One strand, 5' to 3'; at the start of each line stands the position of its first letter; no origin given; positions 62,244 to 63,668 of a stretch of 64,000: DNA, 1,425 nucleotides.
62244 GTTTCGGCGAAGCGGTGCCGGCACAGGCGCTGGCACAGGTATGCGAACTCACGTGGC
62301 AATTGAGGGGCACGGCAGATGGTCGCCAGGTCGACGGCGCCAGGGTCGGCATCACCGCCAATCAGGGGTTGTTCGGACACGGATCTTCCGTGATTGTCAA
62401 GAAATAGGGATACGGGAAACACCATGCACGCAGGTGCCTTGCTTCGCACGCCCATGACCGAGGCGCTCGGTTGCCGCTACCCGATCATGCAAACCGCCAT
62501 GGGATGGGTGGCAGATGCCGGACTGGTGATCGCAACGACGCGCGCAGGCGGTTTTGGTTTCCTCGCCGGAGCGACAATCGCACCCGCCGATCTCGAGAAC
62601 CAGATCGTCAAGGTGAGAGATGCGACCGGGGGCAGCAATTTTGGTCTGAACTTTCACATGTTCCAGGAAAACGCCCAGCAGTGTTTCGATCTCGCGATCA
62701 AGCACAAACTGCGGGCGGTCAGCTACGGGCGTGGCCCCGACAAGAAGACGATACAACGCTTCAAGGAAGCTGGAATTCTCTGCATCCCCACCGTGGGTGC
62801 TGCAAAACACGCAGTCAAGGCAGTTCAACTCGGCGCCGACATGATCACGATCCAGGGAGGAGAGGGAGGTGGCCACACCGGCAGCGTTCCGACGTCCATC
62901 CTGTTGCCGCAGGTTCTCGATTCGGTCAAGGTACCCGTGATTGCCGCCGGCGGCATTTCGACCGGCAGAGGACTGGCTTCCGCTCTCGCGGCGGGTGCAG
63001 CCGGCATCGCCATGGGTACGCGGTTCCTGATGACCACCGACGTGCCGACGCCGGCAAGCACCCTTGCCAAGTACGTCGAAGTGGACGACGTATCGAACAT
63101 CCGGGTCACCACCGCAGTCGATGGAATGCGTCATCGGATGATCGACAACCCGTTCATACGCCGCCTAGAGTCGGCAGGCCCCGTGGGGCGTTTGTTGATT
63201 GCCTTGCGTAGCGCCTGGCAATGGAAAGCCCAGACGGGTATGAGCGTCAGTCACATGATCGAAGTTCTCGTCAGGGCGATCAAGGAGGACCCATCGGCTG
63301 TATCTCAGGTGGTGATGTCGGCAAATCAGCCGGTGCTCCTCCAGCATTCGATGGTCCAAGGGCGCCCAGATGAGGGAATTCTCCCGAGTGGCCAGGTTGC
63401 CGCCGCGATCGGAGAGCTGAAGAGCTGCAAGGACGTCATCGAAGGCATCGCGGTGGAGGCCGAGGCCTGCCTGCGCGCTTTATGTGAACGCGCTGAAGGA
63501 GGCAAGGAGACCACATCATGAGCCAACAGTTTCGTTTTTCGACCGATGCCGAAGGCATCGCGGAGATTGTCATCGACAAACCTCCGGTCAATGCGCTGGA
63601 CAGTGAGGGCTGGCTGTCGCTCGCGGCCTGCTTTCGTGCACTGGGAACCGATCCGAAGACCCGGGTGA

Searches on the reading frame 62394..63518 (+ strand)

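Call 67: search_protein_families(library=pfam, proteins=[window:62394-63518:+], max_evalue=0.00001)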
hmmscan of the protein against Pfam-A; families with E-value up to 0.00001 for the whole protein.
window:62394-63518:+ (375 aa): 3 families
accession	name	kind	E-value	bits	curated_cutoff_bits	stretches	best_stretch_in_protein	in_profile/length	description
PF03060.21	NMO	-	2.7e-60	205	28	2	99-352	107-328/331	Nitronate monooxygenase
PF00478.31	IMPDH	-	1e-10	41.6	25.6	0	16-157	22-126/345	IMP dehydrogenase / GMP reductase domain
PF01070.24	FMN_dh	-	6e-08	32.5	24.9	1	130-213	222-307/350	FMN-dependent dehydrogenase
